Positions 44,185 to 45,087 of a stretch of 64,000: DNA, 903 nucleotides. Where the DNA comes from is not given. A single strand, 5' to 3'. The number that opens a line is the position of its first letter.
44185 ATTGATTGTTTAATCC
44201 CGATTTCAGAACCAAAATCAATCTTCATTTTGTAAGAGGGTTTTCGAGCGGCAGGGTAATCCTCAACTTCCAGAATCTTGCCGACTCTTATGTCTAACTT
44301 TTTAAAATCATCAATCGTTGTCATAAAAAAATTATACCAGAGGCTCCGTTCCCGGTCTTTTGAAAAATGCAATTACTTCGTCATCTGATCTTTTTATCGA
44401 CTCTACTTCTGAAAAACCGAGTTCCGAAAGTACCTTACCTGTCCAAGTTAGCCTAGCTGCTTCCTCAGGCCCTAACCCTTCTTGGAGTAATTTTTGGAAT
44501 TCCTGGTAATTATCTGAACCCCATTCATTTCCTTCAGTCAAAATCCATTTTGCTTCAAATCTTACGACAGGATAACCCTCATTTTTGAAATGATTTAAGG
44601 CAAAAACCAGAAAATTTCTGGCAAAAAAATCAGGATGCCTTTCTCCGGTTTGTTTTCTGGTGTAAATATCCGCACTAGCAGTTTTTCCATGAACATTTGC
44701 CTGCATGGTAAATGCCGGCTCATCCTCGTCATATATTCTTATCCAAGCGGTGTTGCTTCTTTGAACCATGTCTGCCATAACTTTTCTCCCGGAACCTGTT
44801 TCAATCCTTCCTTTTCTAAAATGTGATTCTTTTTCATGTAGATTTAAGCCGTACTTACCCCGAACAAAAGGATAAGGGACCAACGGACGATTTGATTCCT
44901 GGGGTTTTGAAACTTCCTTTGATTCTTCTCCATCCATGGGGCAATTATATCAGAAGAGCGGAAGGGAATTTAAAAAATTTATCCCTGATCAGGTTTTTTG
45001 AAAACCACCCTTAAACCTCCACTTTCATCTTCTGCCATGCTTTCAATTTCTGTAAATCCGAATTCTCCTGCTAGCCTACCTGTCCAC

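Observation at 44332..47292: Accessory cluster: three divergent paralogs of an unknown ~190-aa family, with a cupin and a DUF433/DUF5615 pair, between csaA and ruvB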

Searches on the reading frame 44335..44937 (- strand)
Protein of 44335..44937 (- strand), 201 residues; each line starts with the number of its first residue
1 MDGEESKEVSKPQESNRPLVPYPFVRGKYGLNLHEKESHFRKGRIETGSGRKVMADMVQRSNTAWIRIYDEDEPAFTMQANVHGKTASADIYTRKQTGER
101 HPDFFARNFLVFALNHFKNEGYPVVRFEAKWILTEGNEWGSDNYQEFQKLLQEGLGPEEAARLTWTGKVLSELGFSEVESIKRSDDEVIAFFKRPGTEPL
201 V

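Call 4: search_protein_families(library=pfam, proteins=[window:44335-44937:-], max_evalue=1)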
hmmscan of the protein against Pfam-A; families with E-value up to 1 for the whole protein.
window:44335-44937:- (201 aa): 0 families

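Call 5: search_protein_families(library=ncbifam, proteins=[window:44335-44937:-], max_evalue=1)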
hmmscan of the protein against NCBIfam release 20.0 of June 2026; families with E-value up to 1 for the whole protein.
window:44335-44937:- (201 aa): 0 families

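Call 6: search_protein_families(library=padloc, proteins=[window:44335-44937:-], max_evalue=1)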
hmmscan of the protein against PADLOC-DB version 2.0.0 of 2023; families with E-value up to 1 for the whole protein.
window:44335-44937:- (201 aa): 0 families

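Call 7: search_protein_families(library=phrogs, proteins=[window:44335-44937:-], max_evalue=1)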
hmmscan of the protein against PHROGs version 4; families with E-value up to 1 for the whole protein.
window:44335-44937:- (201 aa): 1 family
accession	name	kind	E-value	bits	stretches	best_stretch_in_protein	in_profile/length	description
phrog_25804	-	unknown function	0.019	16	1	60-85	54-79/87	-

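Call 8: find_homologous_proteins(query=A1, max_evalue=0.001)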
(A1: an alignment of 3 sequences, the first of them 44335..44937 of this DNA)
Query A1 (3 sequences) (201 aa, profile of the alignment): 26 proteins with E <= 0.001 among 1312 candidates.
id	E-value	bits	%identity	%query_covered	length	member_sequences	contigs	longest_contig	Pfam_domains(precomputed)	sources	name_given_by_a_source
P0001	1.6e-86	307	37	88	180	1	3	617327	-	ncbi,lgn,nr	ncbi:MAG: hypothetical protein HYT08_03090 [Candidatus Levybacteria bacterium]|nr:hypothetical prote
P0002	9.7e-83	294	100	100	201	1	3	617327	-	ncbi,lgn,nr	ncbi:MAG: hypothetical protein HYT08_03085 [Candidatus Levybacteria bacterium]|nr:hypothetical prote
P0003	4.7e-76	273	29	79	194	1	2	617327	-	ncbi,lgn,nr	ncbi:MAG: hypothetical protein HYT08_03110 [Candidatus Levybacteria bacterium]|nr:hypothetical prote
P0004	7.4e-70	252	41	87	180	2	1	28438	-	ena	-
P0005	3.7e-66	240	39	85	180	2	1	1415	-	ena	-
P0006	4.9e-63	230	39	87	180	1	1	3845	-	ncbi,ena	-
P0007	1.1e-61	226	37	87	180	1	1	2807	-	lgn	-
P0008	2.7e-61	225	27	87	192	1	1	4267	-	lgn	-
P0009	5.3e-61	224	65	98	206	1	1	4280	-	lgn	-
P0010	2.0e-57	212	53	100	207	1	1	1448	-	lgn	-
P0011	2.2e-54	202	70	80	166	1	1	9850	-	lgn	-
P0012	1.1e-53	200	49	100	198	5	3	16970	-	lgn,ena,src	-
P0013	2.3e-53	199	74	71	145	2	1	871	-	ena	-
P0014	3.9e-53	198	37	87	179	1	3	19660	-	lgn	-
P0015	3.7e-51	192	44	88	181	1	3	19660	-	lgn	-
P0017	3.8e-48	182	46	80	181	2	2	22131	-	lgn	-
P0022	6.1e-37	145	69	58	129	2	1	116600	-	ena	-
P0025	5.8e-25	106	29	86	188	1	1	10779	-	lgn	-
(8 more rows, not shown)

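Call 12: search_solved_structures(query=A2, max_evalue=10)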
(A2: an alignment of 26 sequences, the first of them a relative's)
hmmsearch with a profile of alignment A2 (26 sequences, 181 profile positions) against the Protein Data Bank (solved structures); distinct sequences matched with E-value up to 10: 3.
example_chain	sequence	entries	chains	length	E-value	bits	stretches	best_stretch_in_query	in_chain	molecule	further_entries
7yf1_A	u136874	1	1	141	0.28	14.2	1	99-165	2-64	Fatty acid-binding protein, heart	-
9ydo_Ca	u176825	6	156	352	0.87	12.6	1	22-85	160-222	Flagellar protein FlgT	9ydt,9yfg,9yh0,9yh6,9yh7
9yec_Ca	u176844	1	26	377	0.96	12.4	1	22-85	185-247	Flagellar protein FlgT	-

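Call 13: find_encoding_contigs(protein=P0004, flank=8000, max_places=3)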
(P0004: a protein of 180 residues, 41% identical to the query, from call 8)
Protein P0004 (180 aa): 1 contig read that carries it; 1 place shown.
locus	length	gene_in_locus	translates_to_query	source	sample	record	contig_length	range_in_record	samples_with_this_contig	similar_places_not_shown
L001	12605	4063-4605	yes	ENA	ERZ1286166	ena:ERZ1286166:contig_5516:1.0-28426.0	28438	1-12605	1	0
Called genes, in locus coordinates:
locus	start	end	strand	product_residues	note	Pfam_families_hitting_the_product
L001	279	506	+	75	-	PF13749:HATPase_c_4 (weak)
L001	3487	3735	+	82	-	-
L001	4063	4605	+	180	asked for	-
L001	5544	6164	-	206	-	PF00689:Cation_ATPase_C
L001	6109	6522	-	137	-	PF13246:Cation_ATPase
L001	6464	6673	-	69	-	-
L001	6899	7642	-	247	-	PF00690:Cation_ATPase_N, PF00122:E1-E2_ATPase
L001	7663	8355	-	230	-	PF00493:MCM (weak), PF01078:Mg_chelatase, PF13335:Mg_chelatase_C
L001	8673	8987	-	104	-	PF05362:Lon_C (weak), PF13541:ChlI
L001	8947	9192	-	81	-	PF13541:ChlI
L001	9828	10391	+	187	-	PF02661:Fic, PF13411:MerR_1, PF00376:MerR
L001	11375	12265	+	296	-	PF00005:ABC_tran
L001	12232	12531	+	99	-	PF02463:SMC_N (weak), PF13304:AAA_21 (weak)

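Call 14: find_encoding_contigs(protein=P0014, flank=8000, max_places=3)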
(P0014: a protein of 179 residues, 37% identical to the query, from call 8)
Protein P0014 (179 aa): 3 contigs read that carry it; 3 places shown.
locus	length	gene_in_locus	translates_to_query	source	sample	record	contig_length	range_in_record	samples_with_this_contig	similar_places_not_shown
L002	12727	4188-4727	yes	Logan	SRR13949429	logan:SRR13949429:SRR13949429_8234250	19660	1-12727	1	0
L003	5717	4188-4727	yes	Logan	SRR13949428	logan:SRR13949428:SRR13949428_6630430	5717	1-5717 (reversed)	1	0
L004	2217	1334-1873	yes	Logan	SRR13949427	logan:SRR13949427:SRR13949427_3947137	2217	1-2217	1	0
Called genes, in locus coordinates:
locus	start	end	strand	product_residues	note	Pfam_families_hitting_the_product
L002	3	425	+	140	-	?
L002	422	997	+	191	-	PF01330:RuvA_N, PF14520:HHH_5, PF07499:RuvA_C (weak)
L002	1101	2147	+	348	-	PF05673:DUF815 (faint), PF05496:RuvB_N, PF13191:AAA_16 (faint), PF00004:AAA, PF07728:AAA_5, PF17864:AAA_lid_4, PF05491:WHD_RuvB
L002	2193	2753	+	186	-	-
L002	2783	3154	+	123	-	-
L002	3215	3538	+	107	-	-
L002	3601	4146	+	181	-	-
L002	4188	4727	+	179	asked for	-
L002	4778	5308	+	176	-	-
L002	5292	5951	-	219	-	PF13483:Lactamase_B_3, PF12706:Lactamase_B_2, PF00753:Lactamase_B (faint)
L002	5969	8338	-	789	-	PF00690:Cation_ATPase_N, PF00122:E1-E2_ATPase, PF00702:Hydrolase, PF13246:Cation_ATPase, PF00689:Cation_ATPase_C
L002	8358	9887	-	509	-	PF05362:Lon_C, PF13541:ChlI, PF01078:Mg_chelatase, PF07728:AAA_5, PF00493:MCM (weak), PF13335:Mg_chelatase_C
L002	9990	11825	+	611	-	PF04041:Glyco_hydro_130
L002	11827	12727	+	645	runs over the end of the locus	PF04041:Glyco_hydro_130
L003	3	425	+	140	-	?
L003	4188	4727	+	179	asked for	-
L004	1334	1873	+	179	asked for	-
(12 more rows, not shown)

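Call 15: find_encoding_contigs(protein=P0022, flank=8000, max_places=3)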
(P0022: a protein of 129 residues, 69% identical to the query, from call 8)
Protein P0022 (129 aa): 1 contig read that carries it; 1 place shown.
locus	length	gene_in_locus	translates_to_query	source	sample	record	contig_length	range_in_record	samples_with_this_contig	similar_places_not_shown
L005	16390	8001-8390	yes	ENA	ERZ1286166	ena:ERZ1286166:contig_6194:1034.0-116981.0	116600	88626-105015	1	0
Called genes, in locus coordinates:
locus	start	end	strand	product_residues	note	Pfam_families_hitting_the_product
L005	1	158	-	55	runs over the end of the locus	-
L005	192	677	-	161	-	PF00665:rve, PF13683:rve_3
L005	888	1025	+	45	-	-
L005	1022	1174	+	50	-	-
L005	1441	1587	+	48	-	-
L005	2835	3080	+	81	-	PF05496:RuvB_N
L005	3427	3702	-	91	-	-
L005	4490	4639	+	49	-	-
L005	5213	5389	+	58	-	-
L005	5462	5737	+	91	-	PF13563:2_5_RNA_ligase2 (weak)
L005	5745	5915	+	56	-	-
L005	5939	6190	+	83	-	-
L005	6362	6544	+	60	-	PF03575:Peptidase_S51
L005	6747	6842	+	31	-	-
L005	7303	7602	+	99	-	-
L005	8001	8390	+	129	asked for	-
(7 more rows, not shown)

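Call 18: find_encoding_contigs(protein=P0012, flank=8000, max_places=2)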
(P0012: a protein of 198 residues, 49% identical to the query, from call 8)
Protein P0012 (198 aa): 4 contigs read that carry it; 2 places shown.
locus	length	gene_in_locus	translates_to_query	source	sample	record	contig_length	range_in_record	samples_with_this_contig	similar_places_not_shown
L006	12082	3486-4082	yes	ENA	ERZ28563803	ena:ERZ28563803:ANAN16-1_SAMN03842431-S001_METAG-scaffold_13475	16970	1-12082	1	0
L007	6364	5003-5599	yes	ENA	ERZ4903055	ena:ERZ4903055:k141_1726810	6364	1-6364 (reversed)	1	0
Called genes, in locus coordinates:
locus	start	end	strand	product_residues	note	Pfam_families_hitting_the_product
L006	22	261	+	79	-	PF04255:DUF433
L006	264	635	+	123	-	PF18480:DUF5615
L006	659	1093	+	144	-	PF01230:HIT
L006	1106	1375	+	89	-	-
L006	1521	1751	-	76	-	PF07927:HicA_toxin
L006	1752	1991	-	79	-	PF15919:HicB_lk_antitox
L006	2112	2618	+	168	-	-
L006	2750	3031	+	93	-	-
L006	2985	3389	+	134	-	-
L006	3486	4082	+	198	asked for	-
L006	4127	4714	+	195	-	PF01327:Pep_deformylase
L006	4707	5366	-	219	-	PF13483:Lactamase_B_3, PF00753:Lactamase_B (faint), PF12706:Lactamase_B_2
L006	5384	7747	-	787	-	PF00690:Cation_ATPase_N, PF00122:E1-E2_ATPase, PF00702:Hydrolase, PF13246:Cation_ATPase, PF00689:Cation_ATPase_C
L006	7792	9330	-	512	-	PF05362:Lon_C, PF13541:ChlI, PF00158:Sigma54_activat (faint), PF01078:Mg_chelatase, PF07728:AAA_5, PF00493:MCM (weak), PF13335:Mg_chelatase_C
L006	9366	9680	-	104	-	PF01638:HxlR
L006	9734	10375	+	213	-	PF02589:LUD_dom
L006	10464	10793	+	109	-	-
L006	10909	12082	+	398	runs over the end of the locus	PF00478:IMPDH, PF03060:NMO, PF01070:FMN_dh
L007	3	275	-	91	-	?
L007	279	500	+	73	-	PF04255:DUF433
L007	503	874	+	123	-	PF18480:DUF5615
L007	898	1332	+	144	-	PF01230:HIT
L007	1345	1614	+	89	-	-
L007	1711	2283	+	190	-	-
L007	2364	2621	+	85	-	-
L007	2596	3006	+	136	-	PF13470:PIN_3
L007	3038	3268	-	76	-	PF07927:HicA_toxin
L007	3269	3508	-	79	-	PF15919:HicB_lk_antitox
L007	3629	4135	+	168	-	-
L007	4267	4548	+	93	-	-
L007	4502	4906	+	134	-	-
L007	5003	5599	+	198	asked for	-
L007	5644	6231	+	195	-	PF01327:Pep_deformylase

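Call 19: find_encoding_contigs(protein=P0017, flank=8000, max_places=2)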
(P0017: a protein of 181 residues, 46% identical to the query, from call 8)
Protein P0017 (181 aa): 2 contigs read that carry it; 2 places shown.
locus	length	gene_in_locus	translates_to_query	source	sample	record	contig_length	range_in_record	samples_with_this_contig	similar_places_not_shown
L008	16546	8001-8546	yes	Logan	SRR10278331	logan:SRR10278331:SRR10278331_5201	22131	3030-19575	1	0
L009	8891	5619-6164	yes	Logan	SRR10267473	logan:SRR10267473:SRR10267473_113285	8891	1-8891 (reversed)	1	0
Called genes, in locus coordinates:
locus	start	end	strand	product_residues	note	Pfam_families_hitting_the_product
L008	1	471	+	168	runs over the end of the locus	PF04542:Sigma70_r2, PF08281:Sigma70_r4_2, PF04545:Sigma70_r4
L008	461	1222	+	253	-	-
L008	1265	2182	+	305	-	PF01545:Cation_efflux, PF16916:ZT_dimer (weak)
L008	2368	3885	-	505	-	PF24517:CBM96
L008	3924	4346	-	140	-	-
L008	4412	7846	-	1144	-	-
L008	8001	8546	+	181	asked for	-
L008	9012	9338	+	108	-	-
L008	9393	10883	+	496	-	PF00291:PALP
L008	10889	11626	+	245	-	-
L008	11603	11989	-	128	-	PF01687:Flavokinase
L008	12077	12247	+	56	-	-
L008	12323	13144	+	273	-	PF01182:Glucosamine_iso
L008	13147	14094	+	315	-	PF01063:Aminotran_4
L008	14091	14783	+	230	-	PF00156:Pribosyltran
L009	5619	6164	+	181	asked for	-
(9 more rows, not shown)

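Call 20: find_encoding_contigs(protein=P0025, flank=8000, max_places=2)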
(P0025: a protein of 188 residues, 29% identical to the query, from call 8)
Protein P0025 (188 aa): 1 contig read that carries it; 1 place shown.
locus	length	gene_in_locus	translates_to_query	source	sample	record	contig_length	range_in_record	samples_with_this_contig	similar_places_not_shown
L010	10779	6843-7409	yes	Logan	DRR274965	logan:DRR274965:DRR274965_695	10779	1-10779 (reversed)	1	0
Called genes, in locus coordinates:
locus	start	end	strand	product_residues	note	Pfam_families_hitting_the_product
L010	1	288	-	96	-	?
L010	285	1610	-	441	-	PF02934:GatB_N, PF02637:GatB_Yqey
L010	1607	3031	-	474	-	PF01425:Amidase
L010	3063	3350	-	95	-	PF02686:GatC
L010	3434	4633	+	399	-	PF00710:Asparaginase, PF17763:Asparaginase_C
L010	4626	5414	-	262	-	PF07685:GATase_3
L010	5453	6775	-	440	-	PF08245:Mur_ligase_M, PF08353:MurT_C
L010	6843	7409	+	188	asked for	-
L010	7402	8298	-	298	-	PF01435:Peptidase_M48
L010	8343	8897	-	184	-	PF04011:LemA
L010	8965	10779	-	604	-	?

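Call 21: find_encoding_contigs(protein=P0011, flank=8000, max_places=2)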
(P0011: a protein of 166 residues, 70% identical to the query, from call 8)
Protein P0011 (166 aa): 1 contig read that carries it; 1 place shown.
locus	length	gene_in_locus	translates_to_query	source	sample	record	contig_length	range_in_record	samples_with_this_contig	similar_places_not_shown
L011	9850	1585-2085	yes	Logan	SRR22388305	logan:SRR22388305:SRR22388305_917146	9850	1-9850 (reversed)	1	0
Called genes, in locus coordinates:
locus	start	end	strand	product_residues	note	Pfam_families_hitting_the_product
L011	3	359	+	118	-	?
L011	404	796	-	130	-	-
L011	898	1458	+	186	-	-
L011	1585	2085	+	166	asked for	-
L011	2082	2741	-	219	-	PF13483:Lactamase_B_3, PF12706:Lactamase_B_2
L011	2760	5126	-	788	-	PF00690:Cation_ATPase_N, PF00122:E1-E2_ATPase, PF00702:Hydrolase, PF13246:Cation_ATPase, PF00689:Cation_ATPase_C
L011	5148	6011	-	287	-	PF01078:Mg_chelatase, PF00493:MCM (weak), PF13335:Mg_chelatase_C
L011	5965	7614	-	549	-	PF00239:Resolvase, PF07508:Recombinase, PF13408:Zn_ribbon_recom (weak)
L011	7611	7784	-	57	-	PF12728:HTH_17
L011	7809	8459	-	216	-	-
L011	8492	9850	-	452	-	?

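Call 22: predict_structure(alignment_id=A2)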
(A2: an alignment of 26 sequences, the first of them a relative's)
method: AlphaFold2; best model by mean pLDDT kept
length: 180 residues; sequences in the alignment: 26
mean_pLDDT: 91.4   pTM: 0.86
mean pLDDT of the five models: 91.4, 91.4, 90.9, 90.9, 86.1
residues with pLDDT >= 90: 146; 70-90: 22; 50-70: 9; < 50: 3
segments of 3 or more residues with pLDDT < 50: none
pLDDT, mean of each block of 10 residues (from residue 1): 67 94 94 97 97 92 97 85 94 95 96 79 91 97 97 96 92 86
secondary structure, 60 per line:
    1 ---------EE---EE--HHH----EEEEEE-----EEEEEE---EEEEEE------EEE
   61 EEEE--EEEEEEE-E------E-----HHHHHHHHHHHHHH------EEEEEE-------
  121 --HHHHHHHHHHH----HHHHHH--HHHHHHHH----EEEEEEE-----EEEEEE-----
elements in order: E26-31 E37-42 E46-51 E58-64 E67-73 H88-101 E108-113 H123-133 H138-143 H146-153 E158-164 E170-175

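Call 24: search_protein_representatives(alignment_id=A2)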
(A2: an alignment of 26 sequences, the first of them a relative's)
Query: 26 sequences, 181 profile positions. Proteins with E-value up to 0.001 (for the whole library): 1224; up to 1e-10: 458; up to 1e-30: 80. The best 150 are listed.
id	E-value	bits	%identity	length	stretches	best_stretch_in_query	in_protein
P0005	3.7e-69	248.5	-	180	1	1-180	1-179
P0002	1.7e-66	239.7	-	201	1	3-180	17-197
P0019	4.1e-62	225.5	-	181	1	2-177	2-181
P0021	6.1e-57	208.6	-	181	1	2-179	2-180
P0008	1.5e-52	194.4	-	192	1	1-179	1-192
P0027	1.3e-51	191.3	-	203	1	5-179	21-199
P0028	2.4e-47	177.4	-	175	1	5-179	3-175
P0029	6.4e-47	176.0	-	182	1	2-179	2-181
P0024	3.0e-46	173.8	-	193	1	1-176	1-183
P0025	8.8e-44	165.8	-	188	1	5-178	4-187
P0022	1.6e-42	161.7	-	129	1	60-178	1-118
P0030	2.0e-42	161.3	-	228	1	5-177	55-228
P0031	3.5e-42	160.5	-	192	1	1-178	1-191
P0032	7.1e-42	159.5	-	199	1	3-179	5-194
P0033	2.3e-41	157.9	-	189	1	6-178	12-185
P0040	3.5e-39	150.8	-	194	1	5-179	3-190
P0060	1.1e-34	136.1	-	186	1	6-177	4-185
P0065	4.6e-34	134.1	-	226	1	6-176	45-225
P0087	1.5e-31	125.9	-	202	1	4-175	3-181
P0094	5.3e-31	124.1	-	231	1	6-177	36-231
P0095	6.1e-31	123.9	-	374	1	7-158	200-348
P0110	2.6e-29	118.6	-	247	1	5-164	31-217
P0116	1.5e-28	116.1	-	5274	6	105-168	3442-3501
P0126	2.0e-27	112.5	-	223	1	6-177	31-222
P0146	4.3e-25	104.9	-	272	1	29-179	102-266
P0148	5.2e-25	104.6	-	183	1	5-167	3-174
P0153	9.9e-25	103.7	-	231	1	5-175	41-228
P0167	1.5e-23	99.8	-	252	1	30-179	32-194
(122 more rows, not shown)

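Call 28: search_protein_families(library=pfam, proteins=[P0095, P0146, P0110, P0030, P0167, P0094, P0065, P0153, P0126], max_evalue=0.01)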
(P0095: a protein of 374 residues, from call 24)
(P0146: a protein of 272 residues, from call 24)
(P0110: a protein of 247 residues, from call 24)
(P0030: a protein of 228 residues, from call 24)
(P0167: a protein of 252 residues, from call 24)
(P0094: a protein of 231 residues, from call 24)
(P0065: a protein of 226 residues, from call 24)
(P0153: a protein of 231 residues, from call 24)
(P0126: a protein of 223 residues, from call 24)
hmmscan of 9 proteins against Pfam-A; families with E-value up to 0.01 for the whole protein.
P0095 (374 aa): 0 families

P0146 (272 aa): 0 families

P0110 (247 aa): 0 families

P0030 (228 aa): 0 families

P0167 (252 aa): 0 families

P0094 (231 aa): 0 families

P0065 (226 aa): 0 families

P0153 (231 aa): 0 families

P0126 (223 aa): 0 families

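Call 32: fold_search(model_id=the predicted structure, library=pdb)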
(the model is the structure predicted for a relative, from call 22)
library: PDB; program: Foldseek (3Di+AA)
matches with E <= 10: 644; with E <= 0.001: 0
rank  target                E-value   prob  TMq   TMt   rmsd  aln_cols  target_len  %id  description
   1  4u5y_A                1.3e-03  0.99  0.35  0.37   6.7       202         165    9  Crystal Structure of the complex between the GNAT domain of S. lividans PAT and the acetyl-CoA synthetase C-terminal d (released 2014-11-19)
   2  9cr6_A                1.8e-02  0.23  0.22  0.17  20.1       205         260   10  Crystal structure of histidine racemase (HisR) of Fusobacterium nucleatum (C209S) (released 2025-03-05)
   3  3shp_B                6.1e-02  0.60  0.30  0.33   6.6       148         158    9  Crystal structure of putative acetyltransferase from Sphaerobacter thermophilus DSM 20745 (released 2011-07-06)
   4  3fix_A                6.9e-02  0.82  0.33  0.36   5.3       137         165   10  Crystal structure of a putative n-acetyltransferase (ta0374) from thermoplasma acidophilum (released 2009-01-13)
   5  8iyo_A                6.9e-02  0.33  0.27  0.29   7.2       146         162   12  Crystal structure of a protein acetyltransferase, HP0935, acetyl-CoA bound form (released 2024-04-10)
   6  5bwa_B                7.3e-02  0.44  0.32  0.42   9.5       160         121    6  Crystal structure of ODC-PLP-AZ1 ternary complex (released 2015-12-09)
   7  3juw_B                8.8e-02  0.60  0.31  0.33   6.4       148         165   11  Putative GnaT-family acetyltransferase from Bordetella pertussis. (released 2009-09-22)
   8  8zt4_A                9.3e-02  0.60  0.33  0.25   6.0       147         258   14  Complex structure of N-acetyltransferase SbzI and carrier protein SbzG in the biosynthesis of altemicidin (released 2025-02-05)
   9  3fix_B                9.3e-02  0.51  0.27  0.30   7.7       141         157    9  Crystal structure of a putative n-acetyltransferase (ta0374) from thermoplasma acidophilum (released 2009-01-13)
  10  3f0a                  1.8e-01  0.54  0.31  0.34   6.3       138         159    8  Structure of a putative n-acetyltransferase (ta0374) in complex with acetyl-coa from thermoplasma acidophilum (released 2008-11-11)
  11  4crz_B                1.9e-01  0.30  0.24  0.31   7.8       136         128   10  Direct visualisation of strain-induced protein prost-translational modification (released 2015-03-25)
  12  4jd7_A                2.2e-01  0.06  0.16  0.11  19.6       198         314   10  Crystal structure of pput_1285, a putative hydroxyproline epimerase from Pseudomonas putida f1 (target EFI-506500), op (released 2013-03-06)
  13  2cnm_A                2.3e-01  0.33  0.30  0.34   6.0       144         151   11  RimI - Ribosomal S18 N-alpha-protein acetyltransferase in complex with a bisubstrate inhibitor (Cterm-Arg-Arg-Phe-Tyr- (released 2007-05-22)
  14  4q60_B                2.5e-01  0.06  0.17  0.11  19.4       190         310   10  Crystal structure of a 4-hydroxyproline epimerase from Burkholderia Multivorans atcc 17616, target EFI-506586, open fo (released 2014-05-07)
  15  5m58_A                2.6e-01  0.20  0.22  0.18  11.9       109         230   15  Crystal structure of CouO, a C-methyltransferase from Streptomyces rishiriensis (released 2017-02-15)
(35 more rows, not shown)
